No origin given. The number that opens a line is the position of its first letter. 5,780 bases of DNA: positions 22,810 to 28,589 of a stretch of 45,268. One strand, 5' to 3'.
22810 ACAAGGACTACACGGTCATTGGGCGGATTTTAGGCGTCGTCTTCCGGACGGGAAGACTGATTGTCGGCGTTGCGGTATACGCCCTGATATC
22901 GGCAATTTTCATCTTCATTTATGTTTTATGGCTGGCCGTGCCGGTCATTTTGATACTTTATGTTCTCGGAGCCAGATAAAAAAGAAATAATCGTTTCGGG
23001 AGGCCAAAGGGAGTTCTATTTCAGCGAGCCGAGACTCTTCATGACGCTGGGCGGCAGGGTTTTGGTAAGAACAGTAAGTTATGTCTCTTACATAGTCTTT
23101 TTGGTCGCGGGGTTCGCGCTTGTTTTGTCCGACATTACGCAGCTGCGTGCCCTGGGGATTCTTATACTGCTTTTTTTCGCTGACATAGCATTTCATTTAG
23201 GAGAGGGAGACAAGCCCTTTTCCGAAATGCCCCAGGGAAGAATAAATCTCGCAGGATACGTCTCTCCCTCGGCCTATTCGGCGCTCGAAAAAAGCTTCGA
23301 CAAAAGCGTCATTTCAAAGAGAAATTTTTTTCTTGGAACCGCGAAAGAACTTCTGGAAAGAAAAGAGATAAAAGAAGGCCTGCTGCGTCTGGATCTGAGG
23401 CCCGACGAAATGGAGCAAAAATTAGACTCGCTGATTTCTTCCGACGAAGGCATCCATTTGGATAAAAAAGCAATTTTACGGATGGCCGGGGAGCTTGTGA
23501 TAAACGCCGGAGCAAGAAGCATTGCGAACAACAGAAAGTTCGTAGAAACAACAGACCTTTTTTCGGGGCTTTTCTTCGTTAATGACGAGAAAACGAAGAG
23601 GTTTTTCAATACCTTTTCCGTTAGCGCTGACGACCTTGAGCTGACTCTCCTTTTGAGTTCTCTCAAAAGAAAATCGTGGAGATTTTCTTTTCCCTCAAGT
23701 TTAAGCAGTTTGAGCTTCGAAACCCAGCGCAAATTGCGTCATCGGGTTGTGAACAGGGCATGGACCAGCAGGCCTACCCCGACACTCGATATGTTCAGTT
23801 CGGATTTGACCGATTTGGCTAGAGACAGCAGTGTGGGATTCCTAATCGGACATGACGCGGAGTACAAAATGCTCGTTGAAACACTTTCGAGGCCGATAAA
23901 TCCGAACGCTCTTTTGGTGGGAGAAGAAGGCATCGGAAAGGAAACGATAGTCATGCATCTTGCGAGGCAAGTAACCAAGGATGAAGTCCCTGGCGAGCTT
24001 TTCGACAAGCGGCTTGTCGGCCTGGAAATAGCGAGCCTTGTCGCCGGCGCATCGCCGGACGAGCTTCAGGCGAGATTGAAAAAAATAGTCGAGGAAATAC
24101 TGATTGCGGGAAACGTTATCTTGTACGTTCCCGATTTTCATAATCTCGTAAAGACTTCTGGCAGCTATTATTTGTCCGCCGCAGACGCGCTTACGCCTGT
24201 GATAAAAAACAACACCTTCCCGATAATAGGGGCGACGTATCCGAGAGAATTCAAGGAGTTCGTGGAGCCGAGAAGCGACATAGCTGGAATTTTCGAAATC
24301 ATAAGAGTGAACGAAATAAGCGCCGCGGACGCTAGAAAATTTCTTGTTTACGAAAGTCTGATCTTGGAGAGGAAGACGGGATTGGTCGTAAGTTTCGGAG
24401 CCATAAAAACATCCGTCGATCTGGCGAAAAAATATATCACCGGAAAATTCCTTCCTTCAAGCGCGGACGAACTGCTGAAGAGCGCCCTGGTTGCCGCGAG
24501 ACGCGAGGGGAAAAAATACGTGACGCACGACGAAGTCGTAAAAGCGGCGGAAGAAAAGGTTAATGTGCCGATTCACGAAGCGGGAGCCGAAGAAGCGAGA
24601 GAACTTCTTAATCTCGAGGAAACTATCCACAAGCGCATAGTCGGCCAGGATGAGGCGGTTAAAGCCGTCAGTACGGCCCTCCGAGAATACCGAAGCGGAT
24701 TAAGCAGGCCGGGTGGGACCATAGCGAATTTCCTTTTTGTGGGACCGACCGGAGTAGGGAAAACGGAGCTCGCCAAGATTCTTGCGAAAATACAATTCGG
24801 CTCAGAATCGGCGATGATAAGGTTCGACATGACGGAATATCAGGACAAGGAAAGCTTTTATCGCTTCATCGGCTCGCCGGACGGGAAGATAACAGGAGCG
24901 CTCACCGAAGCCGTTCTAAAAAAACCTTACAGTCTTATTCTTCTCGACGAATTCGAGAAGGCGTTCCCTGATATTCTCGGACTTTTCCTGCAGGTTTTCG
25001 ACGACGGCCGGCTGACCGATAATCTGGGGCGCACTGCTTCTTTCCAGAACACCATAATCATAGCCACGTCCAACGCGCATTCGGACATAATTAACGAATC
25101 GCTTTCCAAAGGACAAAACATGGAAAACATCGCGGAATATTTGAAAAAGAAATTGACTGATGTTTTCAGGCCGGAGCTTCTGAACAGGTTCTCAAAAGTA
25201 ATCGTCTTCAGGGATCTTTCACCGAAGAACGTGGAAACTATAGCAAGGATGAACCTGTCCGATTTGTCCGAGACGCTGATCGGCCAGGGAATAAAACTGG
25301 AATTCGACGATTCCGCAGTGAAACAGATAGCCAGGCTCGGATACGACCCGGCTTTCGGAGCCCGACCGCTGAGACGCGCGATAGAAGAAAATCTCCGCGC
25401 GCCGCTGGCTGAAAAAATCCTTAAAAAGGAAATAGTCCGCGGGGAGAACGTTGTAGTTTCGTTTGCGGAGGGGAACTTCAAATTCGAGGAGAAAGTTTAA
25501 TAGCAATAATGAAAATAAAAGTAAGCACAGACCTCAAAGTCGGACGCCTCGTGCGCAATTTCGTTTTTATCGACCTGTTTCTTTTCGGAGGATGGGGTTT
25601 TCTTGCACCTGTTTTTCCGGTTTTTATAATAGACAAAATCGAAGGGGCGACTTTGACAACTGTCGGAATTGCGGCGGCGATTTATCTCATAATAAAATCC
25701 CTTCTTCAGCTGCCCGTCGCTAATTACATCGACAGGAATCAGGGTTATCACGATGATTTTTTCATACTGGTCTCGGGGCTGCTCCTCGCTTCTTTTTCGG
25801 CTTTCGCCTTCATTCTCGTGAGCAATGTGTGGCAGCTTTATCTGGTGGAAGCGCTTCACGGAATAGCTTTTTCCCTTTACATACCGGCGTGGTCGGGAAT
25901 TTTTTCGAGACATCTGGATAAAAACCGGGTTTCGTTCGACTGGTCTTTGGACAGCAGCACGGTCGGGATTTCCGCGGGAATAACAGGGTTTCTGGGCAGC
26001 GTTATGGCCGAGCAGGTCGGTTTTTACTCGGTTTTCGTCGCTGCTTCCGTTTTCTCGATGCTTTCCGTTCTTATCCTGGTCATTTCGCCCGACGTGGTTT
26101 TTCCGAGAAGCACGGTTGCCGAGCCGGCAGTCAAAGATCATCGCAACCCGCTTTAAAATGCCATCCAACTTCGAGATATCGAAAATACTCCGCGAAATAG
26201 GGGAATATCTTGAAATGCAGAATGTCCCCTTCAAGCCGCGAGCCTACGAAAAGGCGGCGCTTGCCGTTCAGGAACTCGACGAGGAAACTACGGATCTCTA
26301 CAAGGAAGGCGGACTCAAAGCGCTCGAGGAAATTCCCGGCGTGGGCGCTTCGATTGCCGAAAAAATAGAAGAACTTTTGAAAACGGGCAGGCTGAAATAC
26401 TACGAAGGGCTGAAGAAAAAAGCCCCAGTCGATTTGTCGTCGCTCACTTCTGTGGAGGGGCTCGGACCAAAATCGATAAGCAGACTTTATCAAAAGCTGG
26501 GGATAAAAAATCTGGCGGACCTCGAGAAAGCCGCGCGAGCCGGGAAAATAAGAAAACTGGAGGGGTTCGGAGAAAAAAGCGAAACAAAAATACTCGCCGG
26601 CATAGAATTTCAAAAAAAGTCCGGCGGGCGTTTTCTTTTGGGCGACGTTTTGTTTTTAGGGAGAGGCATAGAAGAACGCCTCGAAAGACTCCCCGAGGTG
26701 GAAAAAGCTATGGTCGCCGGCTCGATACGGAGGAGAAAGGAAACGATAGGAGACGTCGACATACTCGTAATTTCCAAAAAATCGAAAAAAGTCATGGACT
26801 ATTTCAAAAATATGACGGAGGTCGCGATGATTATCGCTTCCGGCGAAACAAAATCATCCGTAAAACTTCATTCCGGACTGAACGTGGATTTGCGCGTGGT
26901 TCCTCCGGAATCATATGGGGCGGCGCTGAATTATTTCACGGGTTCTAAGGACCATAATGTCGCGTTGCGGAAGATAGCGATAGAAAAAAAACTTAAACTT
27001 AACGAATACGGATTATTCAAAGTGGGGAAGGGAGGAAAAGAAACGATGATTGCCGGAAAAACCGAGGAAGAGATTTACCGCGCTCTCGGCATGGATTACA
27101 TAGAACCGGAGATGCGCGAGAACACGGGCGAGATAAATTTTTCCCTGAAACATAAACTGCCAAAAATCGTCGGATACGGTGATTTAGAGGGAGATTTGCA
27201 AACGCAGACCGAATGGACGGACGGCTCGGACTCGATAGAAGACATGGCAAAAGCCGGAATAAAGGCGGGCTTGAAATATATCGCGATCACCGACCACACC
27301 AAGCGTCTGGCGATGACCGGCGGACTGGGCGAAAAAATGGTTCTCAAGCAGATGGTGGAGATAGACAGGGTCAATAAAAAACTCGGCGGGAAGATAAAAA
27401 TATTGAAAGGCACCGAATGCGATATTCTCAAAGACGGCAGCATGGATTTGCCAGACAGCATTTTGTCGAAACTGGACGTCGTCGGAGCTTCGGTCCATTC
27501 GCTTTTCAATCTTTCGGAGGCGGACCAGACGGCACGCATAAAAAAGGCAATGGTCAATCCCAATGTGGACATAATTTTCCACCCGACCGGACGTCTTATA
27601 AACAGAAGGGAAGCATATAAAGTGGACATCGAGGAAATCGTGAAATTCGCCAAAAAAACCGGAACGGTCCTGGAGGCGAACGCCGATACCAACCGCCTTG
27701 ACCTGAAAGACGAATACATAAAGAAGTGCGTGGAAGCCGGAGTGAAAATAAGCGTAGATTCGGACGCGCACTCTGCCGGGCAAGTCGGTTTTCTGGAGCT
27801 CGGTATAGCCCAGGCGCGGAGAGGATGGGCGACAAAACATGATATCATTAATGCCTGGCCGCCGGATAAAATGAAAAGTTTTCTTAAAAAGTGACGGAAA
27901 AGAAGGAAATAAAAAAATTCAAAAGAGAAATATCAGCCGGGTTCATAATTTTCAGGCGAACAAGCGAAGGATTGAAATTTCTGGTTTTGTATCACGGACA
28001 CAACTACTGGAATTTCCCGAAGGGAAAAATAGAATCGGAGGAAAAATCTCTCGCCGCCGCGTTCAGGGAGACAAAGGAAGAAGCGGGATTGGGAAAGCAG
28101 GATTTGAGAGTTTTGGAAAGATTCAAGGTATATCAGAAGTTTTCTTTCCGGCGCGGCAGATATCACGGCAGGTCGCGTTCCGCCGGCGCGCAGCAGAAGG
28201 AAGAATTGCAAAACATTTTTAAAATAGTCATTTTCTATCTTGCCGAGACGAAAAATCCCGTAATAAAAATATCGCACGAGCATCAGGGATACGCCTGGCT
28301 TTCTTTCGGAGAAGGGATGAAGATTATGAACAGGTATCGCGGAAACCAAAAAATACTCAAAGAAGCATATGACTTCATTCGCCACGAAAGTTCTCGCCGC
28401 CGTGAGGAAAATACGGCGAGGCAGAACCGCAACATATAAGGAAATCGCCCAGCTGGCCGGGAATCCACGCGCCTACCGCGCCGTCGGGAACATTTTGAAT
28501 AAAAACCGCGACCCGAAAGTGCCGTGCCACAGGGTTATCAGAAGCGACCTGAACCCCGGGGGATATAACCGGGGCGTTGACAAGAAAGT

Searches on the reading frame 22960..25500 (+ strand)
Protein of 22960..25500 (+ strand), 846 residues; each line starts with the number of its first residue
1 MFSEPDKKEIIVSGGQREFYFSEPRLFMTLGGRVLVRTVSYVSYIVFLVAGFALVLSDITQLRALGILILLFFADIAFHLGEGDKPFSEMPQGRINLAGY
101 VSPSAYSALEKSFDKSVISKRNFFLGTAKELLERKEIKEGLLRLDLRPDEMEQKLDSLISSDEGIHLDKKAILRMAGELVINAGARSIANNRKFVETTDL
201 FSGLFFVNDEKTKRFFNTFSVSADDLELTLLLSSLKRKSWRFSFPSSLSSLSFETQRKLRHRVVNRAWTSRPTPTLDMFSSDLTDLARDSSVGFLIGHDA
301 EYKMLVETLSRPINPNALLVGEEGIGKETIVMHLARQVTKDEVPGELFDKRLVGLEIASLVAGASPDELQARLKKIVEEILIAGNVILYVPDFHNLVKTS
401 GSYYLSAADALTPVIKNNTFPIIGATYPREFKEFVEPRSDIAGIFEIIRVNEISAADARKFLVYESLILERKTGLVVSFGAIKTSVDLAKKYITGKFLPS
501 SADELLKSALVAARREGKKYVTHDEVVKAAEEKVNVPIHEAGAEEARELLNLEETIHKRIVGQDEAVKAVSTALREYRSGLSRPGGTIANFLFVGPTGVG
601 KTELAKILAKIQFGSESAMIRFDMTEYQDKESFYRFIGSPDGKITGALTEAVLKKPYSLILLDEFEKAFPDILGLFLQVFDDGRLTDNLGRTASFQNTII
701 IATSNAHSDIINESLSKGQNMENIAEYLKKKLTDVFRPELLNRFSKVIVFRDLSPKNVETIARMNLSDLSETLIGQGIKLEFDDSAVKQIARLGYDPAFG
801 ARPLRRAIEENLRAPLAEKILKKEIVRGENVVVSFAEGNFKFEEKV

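Call 15: search_protein_families(library=pfam, proteins=[window:22960-25500:+], max_evalue=0.001)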
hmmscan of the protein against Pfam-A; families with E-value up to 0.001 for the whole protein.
window:22960-25500:+ (846 aa): 12 families
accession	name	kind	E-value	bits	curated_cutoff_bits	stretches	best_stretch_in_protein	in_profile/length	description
PF07724.20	AAA_2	-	1.7e-48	165.2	27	1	588-746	3-165/166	AAA domain (Cdc48 subfamily)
PF10431.15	ClpB_D2-small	-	3.2e-23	82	21.9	1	753-833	1-81/81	C-terminal, D2-small domain, of ClpB protein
PF00004.35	AAA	-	7.5e-16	59.2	21.2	1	592-715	2-119/131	ATPase family associated with various cellular activities (AAA)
PF07728.20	AAA_5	-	1.4e-14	54.7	22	1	590-708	1-125/139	AAA domain (dynein-related subfamily)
PF00158.32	Sigma54_activat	-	2e-07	31.3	20.2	1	575-711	9-149/168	Sigma-54 interaction domain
PF12775.13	AAA_7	-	5.1e-06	26.6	25.8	0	590-655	35-100/181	P-loop containing dynein motor region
PF13191.12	AAA_16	-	6.3e-06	27.2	32.6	0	296-342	3-52/167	AAA ATPase domain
PF17871.7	AAA_lid_9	-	5.5e-05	23.5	22.8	1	476-540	23-87/104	AAA lid domain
PF20720.3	nSTAND3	-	8.7e-05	22.7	27.2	0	317-342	20-45/155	Novel STAND NTPase 3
PF13401.12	AAA_22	-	0.00019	22.2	27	0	592-667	9-95/130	AAA domain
PF00005.33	ABC_tran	-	0.00047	21.2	25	0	592-629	15-51/137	ABC transporter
PF05729.18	NACHT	-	0.00047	20.5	26.7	0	592-718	4-143/167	NACHT domain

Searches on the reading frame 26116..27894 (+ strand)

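Call 15: search_protein_families(library=pfam, proteins=[window:26116-27894:+], max_evalue=0.001)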
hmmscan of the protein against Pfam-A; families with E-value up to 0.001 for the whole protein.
window:26116-27894:+ (592 aa): 7 families
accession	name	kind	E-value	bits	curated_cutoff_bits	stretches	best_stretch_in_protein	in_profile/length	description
PF14791.11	DNA_pol_B_thumb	-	5.1e-25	87.5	25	1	270-335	1-63/63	DNA polymerase beta thumb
PF14716.13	HHH_8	-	2.4e-17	63.5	30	1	17-93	2-73/73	Helix-hairpin-helix domain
PF02811.25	PHP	-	2.6e-10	41.3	26.4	1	360-440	1-68/164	PHP domain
PF14520.12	HHH_5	-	7.3e-10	39.6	27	1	109-162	3-54/57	Helix-hairpin-helix domain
PF14792.12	DNA_pol_B_palm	-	1.7e-05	25.5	25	1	185-228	14-57/113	DNA polymerase beta palm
PF18765.7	Polbeta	-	0.00028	21.4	26.9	1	185-253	3-68/93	Polymerase beta, Nucleotidyltransferase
PF00633.29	HHH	-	0.00098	19.3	24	0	69-84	12-27/30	Helix-hairpin-helix motif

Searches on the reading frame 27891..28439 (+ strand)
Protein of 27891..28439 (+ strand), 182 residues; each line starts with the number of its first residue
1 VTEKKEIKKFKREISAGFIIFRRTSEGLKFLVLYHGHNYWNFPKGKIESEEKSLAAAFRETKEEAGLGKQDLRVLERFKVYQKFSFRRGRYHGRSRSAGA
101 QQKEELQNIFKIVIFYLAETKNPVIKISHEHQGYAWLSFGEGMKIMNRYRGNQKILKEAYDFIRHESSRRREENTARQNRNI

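Call 15: search_protein_families(library=pfam, proteins=[window:27891-28439:+], max_evalue=0.001)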
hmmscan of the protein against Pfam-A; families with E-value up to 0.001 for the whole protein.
window:27891-28439:+ (182 aa): 1 family
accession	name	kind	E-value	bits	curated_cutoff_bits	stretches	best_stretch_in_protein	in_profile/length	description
PF00293.34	NUDIX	-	4.3e-14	53.1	21.1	1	15-144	5-119/134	NUDIX domain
